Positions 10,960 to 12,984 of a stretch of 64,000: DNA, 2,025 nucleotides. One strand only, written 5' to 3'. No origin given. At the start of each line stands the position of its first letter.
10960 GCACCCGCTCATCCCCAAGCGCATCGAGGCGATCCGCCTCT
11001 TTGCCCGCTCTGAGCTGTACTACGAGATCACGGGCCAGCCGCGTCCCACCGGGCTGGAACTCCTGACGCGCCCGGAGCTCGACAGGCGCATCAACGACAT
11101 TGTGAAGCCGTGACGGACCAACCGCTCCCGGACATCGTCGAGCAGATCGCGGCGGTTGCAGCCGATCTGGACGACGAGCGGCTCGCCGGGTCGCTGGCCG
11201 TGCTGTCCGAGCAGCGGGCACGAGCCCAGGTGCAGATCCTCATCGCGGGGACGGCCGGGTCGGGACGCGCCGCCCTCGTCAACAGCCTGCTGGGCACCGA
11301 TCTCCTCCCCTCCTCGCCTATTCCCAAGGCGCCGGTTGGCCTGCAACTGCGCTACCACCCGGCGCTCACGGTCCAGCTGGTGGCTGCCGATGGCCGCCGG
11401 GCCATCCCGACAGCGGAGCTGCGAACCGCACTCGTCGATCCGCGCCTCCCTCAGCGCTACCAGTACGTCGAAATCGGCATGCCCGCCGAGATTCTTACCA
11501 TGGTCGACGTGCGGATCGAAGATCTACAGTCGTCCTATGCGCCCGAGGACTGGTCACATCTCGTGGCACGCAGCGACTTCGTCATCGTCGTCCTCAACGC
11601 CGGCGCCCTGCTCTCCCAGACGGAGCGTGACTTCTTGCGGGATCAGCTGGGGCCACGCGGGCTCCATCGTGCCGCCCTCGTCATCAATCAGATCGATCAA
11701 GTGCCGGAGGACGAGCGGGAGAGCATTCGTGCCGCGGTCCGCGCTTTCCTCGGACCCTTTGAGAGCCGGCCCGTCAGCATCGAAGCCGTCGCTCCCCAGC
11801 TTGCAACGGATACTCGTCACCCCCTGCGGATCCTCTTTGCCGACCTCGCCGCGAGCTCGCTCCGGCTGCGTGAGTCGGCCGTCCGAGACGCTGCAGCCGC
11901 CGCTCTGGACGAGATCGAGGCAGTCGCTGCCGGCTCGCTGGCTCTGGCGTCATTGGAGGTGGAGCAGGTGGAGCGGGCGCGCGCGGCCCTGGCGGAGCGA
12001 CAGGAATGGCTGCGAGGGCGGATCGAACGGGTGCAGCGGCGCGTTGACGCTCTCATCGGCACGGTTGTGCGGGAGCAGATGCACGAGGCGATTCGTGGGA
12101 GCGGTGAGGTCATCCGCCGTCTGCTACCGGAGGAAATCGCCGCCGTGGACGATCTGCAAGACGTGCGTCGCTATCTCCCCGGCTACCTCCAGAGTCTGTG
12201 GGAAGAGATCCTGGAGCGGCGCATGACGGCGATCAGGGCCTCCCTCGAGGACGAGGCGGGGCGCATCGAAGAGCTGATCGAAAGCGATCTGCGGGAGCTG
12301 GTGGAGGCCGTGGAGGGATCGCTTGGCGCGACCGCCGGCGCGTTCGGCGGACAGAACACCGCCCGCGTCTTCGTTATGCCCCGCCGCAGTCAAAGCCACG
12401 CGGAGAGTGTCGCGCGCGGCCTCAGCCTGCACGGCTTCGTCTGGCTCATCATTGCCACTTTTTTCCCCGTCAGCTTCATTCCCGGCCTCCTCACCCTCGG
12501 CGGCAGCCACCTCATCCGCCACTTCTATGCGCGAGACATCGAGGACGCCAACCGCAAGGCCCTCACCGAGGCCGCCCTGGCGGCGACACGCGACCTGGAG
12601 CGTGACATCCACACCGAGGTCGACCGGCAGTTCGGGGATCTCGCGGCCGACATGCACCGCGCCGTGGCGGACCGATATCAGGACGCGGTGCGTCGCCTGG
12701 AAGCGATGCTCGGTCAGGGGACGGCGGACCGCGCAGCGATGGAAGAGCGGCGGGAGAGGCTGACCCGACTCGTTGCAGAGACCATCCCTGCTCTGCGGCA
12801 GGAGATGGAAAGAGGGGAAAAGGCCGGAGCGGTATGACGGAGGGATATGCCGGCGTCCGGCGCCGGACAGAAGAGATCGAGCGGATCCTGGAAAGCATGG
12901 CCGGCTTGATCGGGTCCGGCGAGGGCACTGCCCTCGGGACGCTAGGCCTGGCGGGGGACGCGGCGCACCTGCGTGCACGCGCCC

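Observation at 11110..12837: DLP-1 is a probable pseudo-GTPase: Walker A is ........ and the DxxG switch II is absent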

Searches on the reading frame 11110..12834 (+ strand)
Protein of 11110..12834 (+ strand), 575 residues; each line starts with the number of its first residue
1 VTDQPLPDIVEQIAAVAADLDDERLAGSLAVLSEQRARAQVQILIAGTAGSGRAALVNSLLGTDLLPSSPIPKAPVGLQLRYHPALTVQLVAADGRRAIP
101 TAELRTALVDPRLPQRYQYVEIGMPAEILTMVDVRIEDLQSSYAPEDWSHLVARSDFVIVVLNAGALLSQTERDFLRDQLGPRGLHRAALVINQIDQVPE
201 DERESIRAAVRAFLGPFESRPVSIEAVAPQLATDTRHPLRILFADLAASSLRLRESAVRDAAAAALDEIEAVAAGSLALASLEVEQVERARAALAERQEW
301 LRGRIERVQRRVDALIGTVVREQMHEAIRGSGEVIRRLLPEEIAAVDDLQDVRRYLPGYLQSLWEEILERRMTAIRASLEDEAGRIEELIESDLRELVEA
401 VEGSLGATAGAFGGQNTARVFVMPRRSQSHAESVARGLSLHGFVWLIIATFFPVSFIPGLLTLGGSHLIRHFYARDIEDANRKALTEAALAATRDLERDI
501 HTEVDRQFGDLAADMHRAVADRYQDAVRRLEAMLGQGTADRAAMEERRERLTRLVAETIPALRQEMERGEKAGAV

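Call 3: search_protein_families(library=pfam, proteins=[window:11110-12834:+], max_evalue=0.01)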
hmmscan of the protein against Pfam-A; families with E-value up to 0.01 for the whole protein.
window:11110-12834:+ (575 aa): 2 families
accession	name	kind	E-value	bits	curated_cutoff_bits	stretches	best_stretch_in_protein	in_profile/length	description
PF00350.29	Dynamin_N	-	3.1e-06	27.8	27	0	43-87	1-45/168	Dynamin family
PF18751.7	Ploopntkinase3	-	0.00076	19.5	27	0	224-339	76-182/187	P-loop Nucleotide Kinase3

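Call 4: search_solved_structures(query=window:11110-12834:+, max_evalue=1, show_alignments=3)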
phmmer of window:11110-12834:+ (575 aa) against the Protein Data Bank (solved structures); distinct sequences matched with E-value up to 1: 17.
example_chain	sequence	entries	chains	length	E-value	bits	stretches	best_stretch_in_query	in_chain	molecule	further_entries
5owv_C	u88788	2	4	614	0.019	17.3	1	40-208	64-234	GTP-binding protein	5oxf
2j68_A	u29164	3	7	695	0.024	17.1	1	23-97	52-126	BACTERIAL DYNAMIN-LIKE PROTEIN | DYNAMIN FAMILY PROTEIN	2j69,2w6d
5owv_A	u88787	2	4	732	0.08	15.3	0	22-75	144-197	GTP-binding protein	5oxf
9bht_A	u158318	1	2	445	0.22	13.9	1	41-75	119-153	CiSeptin-2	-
2qa5_A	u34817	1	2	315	0.44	12.9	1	41-79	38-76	Septin-2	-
3w6n_A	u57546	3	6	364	0.49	12.7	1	42-80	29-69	Dynamin-1-like protein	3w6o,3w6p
8skn_A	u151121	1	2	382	0.49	12.7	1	42-80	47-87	Dynamin-1-like protein GTPase-BSE fusion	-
2qag_A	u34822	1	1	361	0.49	12.7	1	41-79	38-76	Septin-2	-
4h1u_A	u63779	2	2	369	0.5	12.7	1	42-80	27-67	Dynamin-1-like protein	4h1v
7m6j_A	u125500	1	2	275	0.51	12.7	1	42-79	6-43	Septin-2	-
6upq_A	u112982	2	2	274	0.52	12.6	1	42-79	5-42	Septin-2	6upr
9n7z_A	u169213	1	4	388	0.53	12.6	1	42-80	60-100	Dynamin-1-like protein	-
6upa_A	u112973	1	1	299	0.58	12.5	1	42-79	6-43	Septin-2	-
3ftq_A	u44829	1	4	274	0.62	12.4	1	42-79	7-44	Septin-2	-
4v4i_H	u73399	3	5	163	0.79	12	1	98-166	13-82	50S ribosomal protein L13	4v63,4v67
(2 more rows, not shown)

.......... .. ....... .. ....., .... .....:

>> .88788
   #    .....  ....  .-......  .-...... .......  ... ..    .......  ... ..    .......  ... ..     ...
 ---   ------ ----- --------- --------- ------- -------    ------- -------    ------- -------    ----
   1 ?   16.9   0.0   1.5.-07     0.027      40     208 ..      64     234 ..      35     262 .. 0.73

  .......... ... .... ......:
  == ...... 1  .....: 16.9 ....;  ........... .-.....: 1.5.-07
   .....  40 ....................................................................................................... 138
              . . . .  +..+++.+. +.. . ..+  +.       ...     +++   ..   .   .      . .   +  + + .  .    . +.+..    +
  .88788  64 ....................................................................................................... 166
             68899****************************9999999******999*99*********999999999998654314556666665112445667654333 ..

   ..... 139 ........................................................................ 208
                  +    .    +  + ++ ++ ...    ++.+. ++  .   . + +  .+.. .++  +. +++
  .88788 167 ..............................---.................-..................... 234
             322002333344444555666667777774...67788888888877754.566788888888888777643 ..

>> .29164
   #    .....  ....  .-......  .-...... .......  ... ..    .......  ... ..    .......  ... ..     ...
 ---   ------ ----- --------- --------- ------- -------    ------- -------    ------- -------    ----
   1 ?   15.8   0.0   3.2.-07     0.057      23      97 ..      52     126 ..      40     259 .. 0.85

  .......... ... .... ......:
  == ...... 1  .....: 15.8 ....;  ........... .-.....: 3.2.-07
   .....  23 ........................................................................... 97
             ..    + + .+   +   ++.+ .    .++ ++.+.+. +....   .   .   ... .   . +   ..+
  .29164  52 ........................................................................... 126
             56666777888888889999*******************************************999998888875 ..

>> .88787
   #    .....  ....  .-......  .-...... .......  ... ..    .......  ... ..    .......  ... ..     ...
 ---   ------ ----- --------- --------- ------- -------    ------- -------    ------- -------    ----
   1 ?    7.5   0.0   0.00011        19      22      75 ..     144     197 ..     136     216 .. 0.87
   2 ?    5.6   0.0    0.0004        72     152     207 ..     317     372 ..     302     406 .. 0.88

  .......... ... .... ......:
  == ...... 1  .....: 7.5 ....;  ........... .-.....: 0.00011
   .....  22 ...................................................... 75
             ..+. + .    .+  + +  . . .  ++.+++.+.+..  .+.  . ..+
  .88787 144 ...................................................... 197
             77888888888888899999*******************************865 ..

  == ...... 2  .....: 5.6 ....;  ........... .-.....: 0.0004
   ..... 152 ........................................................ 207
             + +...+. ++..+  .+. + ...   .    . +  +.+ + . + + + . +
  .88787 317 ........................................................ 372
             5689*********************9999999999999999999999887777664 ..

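Call 5: find_homologous_proteins(query=window:11110-12834:+, max_evalue=0.001)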
Query window:11110-12834:+ (575 aa): 6 proteins with E <= 0.001 among 8000 candidates.
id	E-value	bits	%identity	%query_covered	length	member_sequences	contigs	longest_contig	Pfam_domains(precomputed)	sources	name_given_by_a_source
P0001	0.0e+0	1202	100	100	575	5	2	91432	PF00350.30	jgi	-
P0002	2.1e-128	448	44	98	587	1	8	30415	-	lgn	-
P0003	2.8e-86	309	34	97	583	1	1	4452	PF00350.30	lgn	-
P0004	2.1e-76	276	32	97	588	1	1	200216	-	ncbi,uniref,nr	ncbi:MAG: hypothetical protein F6K40_06265 [Okeania sp. SIO3I5]|uniref:hypothetical protein n=1 Tax=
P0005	2.5e-58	217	32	99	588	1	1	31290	-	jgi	jgi:predicted GTPase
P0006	4.5e-57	213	32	81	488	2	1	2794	-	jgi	-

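Call 9: find_encoding_contigs(protein=P0001, flank=10000, max_places=4)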
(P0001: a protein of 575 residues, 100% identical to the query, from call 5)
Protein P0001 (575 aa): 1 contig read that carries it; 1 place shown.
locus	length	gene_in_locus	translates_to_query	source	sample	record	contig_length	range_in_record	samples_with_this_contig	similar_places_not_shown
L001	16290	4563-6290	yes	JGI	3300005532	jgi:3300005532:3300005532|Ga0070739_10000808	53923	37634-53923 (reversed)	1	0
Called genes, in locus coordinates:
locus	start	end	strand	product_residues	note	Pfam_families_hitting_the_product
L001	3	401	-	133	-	?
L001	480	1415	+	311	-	PF01073:3Beta_HSD, PF01370:Epimerase, PF02719:Polysacc_synt_2 (weak), PF04321:RmlD_sub_bind, PF16363:GDP_Man_Dehyd, PF07993:NAD_binding_4 (weak)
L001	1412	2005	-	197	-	PF00293:NUDIX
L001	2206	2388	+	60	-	-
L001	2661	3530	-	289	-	PF07136:DUF1385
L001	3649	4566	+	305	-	PF01435:Peptidase_M48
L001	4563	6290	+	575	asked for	PF00350:Dynamin_N (faint)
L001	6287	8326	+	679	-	PF00009:GTP_EFTU (faint), PF00350:Dynamin_N, PF01926:MMR_HSR1 (faint), PF21808:Dynamin-like_hel_bact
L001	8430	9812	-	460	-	PF00009:GTP_EFTU (faint), PF00350:Dynamin_N (weak), PF01926:MMR_HSR1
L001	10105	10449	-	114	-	-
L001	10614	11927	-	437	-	-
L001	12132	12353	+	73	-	-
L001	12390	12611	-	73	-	PF01176:eIF-1a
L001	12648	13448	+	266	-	PF14534:DUF4440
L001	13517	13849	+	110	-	PF25213:HVO_A0261_N (faint), PF12802:MarR_2, PF13545:HTH_Crp_2 (weak), PF01047:MarR (weak), PF08279:HTH_11 (weak), PF13404:HTH_AsnC-type (weak), PF13412:HTH_24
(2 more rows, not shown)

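Call 11: find_encoding_contigs(protein=P0002, flank=8000, max_places=2)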
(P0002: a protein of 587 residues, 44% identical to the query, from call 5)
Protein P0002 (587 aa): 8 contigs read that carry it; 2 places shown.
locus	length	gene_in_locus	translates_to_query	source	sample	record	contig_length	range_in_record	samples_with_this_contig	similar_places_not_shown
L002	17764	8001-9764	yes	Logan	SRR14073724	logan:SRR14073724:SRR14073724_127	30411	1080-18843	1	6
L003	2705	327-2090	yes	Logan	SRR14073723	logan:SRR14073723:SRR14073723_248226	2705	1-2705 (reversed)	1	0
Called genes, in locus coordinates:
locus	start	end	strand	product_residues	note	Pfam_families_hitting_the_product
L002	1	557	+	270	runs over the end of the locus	PF04962:KduI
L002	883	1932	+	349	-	PF02885:Glycos_trans_3N, PF00591:Glycos_transf_3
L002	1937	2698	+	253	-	PF00218:IGPS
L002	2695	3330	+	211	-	PF00697:PRAI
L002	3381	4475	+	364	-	PF01436:NHL (faint)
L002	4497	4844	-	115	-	PF00027:cNMP_binding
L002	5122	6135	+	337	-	PF09084:NMT1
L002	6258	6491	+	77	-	PF04255:DUF433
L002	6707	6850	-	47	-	-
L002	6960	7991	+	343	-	PF01435:Peptidase_M48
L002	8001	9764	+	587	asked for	-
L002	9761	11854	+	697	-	PF00350:Dynamin_N, PF21808:Dynamin-like_hel_bact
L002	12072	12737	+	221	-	PF13489:Methyltransf_23, PF07021:MetW (weak), PF13847:Methyltransf_31 (faint), PF08241:Methyltransf_11, PF08242:Methyltransf_12, PF13649:Methyltransf_25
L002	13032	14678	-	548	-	PF00350:Dynamin_N, PF01926:MMR_HSR1 (weak)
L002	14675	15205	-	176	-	PF12728:HTH_17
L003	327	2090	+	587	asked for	-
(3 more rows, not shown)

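Call 12: find_encoding_contigs(protein=P0004, flank=8000, max_places=2)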
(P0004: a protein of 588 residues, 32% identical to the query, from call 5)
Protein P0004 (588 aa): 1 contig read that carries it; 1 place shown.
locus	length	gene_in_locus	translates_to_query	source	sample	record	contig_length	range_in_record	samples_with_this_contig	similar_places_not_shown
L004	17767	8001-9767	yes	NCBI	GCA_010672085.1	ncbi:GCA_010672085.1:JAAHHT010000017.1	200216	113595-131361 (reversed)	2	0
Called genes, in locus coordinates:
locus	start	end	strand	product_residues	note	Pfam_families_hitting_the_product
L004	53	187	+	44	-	-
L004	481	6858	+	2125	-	PF00069:Pkinase, PF07714:PK_Tyr_Ser-Thr, PF26151:AcrIF11_ADP_ribosyl (faint), PF10636:hemP (faint), PF16258:DUF4912, PF18167:Sa_NUDIX (faint), PF23585:DUF7137 (faint), PF16258:DUF4912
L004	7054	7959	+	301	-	PF01435:Peptidase_M48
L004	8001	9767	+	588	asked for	-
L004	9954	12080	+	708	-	PF00350:Dynamin_N, PF01926:MMR_HSR1 (weak), PF21808:Dynamin-like_hel_bact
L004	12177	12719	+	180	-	-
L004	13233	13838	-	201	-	-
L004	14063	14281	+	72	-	-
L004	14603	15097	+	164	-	-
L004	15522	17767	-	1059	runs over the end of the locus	PF00873:ACR_tran, PF03176:MMPL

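Call 13: find_encoding_contigs(protein=P0005, flank=8000, max_places=2)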
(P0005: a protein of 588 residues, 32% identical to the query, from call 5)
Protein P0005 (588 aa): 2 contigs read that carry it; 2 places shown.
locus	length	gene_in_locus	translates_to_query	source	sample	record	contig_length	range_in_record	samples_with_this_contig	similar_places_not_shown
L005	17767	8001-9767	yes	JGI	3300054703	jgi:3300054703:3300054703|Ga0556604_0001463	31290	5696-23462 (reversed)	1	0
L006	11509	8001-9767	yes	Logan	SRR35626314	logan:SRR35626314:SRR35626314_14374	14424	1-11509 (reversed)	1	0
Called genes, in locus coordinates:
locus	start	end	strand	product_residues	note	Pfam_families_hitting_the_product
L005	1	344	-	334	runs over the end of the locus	PF12706:Lactamase_B_2 (weak), PF07521:RMMBL (faint)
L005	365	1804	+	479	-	PF01663:Phosphodiest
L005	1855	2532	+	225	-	PF02660:G3P_acyltransf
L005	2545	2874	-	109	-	PF07978:NIPSNAP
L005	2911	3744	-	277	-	PF01209:Ubie_methyltran (weak), PF13489:Methyltransf_23, PF08241:Methyltransf_11, PF08242:Methyltransf_12 (faint), PF13847:Methyltransf_31 (faint), PF13649:Methyltransf_25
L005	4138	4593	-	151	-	-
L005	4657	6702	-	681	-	PF04879:Molybdop_Fe4S4, PF00384:Molybdopterin, PF01568:Molydop_binding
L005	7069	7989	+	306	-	PF01435:Peptidase_M48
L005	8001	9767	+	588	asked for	-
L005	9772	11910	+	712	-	PF00350:Dynamin_N, PF01926:MMR_HSR1 (weak), PF21808:Dynamin-like_hel_bact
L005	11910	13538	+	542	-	PF00350:Dynamin_N, PF01926:MMR_HSR1 (weak)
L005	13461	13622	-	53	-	-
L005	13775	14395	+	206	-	PF13302:Acetyltransf_3, PF13420:Acetyltransf_4 (weak), PF00583:Acetyltransf_1, PF13523:Acetyltransf_8 (faint)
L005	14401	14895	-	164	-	PF04978:MST, PF12867:DinB_2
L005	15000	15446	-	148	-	PF01850:PIN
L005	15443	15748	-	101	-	-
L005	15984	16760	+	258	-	-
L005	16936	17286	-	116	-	-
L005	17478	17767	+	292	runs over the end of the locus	PF00657:Lipase_GDSL (weak), PF13472:Lipase_GDSL_2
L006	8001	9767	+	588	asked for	-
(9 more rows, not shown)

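Call 14: find_encoding_contigs(protein=P0003, flank=8000, max_places=2)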
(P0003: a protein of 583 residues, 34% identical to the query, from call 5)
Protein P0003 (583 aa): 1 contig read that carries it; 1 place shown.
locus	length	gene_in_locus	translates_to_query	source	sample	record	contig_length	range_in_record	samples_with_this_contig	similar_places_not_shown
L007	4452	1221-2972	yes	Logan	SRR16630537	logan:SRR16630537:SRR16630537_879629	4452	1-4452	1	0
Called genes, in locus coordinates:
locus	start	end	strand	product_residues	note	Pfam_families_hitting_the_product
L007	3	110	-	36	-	?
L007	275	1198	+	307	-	PF01435:Peptidase_M48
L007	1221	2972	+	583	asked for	PF00350:Dynamin_N (faint)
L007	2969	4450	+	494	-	?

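Call 22: search_protein_representatives(alignment_id=A1)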
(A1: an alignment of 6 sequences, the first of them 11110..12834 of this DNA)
Query: 6 sequences, 587 profile positions. Proteins with E-value up to 0.001 (for the whole library): 3819; up to 1e-10: 924; up to 1e-30: 74. The best 150 are listed.
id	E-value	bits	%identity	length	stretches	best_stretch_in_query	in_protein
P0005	7.9e-239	810.4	-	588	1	2-586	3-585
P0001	4.7e-235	797.9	-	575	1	2-586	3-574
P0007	2.4e-201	686.6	-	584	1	1-584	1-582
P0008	9.5e-201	684.6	-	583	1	1-582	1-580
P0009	4.8e-200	682.3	-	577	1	1-580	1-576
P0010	2.5e-199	679.9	-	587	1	1-586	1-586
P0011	4.7e-190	649.3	-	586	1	1-581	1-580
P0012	1.0e-188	644.9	-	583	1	1-583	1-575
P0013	1.1e-186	638.1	-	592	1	1-580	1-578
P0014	2.6e-184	630.4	-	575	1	1-583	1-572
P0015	6.8e-181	619.0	-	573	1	1-581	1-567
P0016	3.4e-175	600.2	-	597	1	4-580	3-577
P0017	4.1e-174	596.7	-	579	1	6-580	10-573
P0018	1.2e-171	588.5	-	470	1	118-580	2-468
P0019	4.9e-170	583.2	-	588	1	1-582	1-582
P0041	1.4e-85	304.3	-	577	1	7-578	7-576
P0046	3.9e-71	256.6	-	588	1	5-577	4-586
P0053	2.5e-62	227.5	-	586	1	1-577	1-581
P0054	2.0e-58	214.7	-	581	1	1-576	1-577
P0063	8.4e-44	166.3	-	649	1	8-563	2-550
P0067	4.2e-40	154.1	-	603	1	4-555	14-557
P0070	3.0e-36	141.4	-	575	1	2-552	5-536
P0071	3.2e-36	141.3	-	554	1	77-562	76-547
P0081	2.1e-29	118.8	-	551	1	6-568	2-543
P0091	1.3e-27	112.9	-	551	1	35-559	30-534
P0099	2.6e-26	108.6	-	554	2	81-218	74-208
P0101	4.1e-26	108.0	-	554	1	127-578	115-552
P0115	6.4e-23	97.4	-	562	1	84-576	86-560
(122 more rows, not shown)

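Call 24: search_protein_families(library=padloc, proteins=[window:11110-12834:+], max_evalue=0.01)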
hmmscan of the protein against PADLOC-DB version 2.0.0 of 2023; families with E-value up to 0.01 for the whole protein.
window:11110-12834:+ (575 aa): 1 family
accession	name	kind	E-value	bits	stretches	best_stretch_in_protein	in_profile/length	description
PDLC03839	LeoA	-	0.0006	17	0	152-557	130-553/559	-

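Call 25: search_protein_families(library=ncbifam, proteins=[window:11110-12834:+], max_evalue=0.01)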
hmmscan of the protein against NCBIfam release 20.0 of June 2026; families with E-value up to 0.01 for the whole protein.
window:11110-12834:+ (575 aa): 2 families
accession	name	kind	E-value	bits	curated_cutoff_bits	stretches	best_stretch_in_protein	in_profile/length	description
NF052648.1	DynmDynABac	equivalog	2e-07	29.3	1600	1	20-96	21-96/1187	dynamin GTPase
NF049994.1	slr1306_fam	domain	4.8e-06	25.4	490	0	147-228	159-237/470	slr1306 family protein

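Call 32: find_homologous_proteins(query=A2, max_evalue=1e-20)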
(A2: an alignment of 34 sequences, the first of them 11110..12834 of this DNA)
Query A2 (34 sequences) (575 aa, profile of the alignment): 5 proteins with E <= 1e-20 among 8000 candidates.
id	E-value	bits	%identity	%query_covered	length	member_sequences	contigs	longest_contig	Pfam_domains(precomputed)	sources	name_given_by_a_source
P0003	1.6e-224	765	34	97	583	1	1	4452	PF00350.30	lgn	-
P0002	2.4e-212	725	44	98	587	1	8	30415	-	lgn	-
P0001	3.6e-191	655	100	100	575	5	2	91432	PF00350.30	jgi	-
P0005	4.0e-184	631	32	99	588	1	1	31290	-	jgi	jgi:predicted GTPase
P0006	1.4e-144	501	32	81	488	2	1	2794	-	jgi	-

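Call 34: find_related_loci(query=A1, collection=genome_contigs, flank=7000)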
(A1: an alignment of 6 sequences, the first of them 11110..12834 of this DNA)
Query A1 (575 aa) in genome_contigs; peptide patterns used: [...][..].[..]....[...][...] (x = any residue, [..] = any of these).
28 stretches matched a pattern; 9 encode a relative of the query (tblastn E <= 1e-3); 9 distinct loci.
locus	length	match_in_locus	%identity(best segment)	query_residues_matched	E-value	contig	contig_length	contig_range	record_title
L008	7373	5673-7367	39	6-568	3e-104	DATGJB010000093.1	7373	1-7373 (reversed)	MAG TPA_asm: Chloroflexota bacterium isolate SMAG_U9822 k141_1284110, whole genome shotgun sequence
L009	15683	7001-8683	38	7-566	9e-108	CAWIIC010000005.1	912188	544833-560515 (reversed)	MAG: uncultured proteobacterium isolate MFD05502.bin.2.114 genome assembly, contig: contig_2449, whole genome shotgun se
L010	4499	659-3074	32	2-568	8e-91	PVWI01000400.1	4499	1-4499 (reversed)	Filamentous cyanobacterium Phorm 6 NODE_1197_length_4552_cov_5.13631_ID_109623, whole genome shotgun sequence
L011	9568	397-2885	31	6-568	2e-85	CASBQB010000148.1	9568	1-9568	MAG: uncultured cyanobacterium isolate PMM_0086 genome assembly, contig: PMM_0086_000000000148, whole genome shotgun seq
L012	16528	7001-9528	32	4-562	3e-82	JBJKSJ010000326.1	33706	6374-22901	MAG: Ktedonobacterales bacterium isolate Bin_8 S1Ck127_2861869_flag_0_multi_8.5508_len_33706, whole genome shotgun seque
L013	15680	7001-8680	32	7-563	5e-82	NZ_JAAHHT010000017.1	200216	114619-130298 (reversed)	MAG: Okeania sp. SIO3I5 3I5_NODE_17, whole genome shotgun sequence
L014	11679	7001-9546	31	4-564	2e-78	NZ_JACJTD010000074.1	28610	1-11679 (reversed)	Nostoc foliaceum FACHB-393 contig74, whole genome shotgun sequence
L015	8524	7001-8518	33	4-501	4e-77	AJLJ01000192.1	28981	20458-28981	Fischerella muscicola SAG 1427-1 = PCC 73103 contig00200, whole genome shotgun sequence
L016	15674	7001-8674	34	9-563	1e-88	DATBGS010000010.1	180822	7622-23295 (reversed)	MAG TPA_asm: Ktedonobacterales bacterium isolate SMAG_U3844 k141_3954874, whole genome shotgun sequence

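Call 38: find_encoding_contigs(protein=P0053, flank=7000, max_places=2)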
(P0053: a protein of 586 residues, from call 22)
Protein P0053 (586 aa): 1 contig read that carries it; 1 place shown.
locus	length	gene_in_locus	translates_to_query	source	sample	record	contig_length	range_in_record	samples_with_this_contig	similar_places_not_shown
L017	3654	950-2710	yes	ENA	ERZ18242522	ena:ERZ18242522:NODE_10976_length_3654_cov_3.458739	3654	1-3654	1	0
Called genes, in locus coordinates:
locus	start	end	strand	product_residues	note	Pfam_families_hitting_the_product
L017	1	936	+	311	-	?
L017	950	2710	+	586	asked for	-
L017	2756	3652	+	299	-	?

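Call 39: find_encoding_contigs(protein=P0091, flank=7000, max_places=2)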
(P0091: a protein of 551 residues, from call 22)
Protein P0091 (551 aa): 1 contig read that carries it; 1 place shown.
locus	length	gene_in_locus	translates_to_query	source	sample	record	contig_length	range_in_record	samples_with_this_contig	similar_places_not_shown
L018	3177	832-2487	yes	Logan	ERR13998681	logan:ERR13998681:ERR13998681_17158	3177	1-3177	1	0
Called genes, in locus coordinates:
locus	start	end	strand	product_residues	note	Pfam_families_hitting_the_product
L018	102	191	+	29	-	-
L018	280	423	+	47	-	-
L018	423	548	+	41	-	-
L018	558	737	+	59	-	-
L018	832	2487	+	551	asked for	-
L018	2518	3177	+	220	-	?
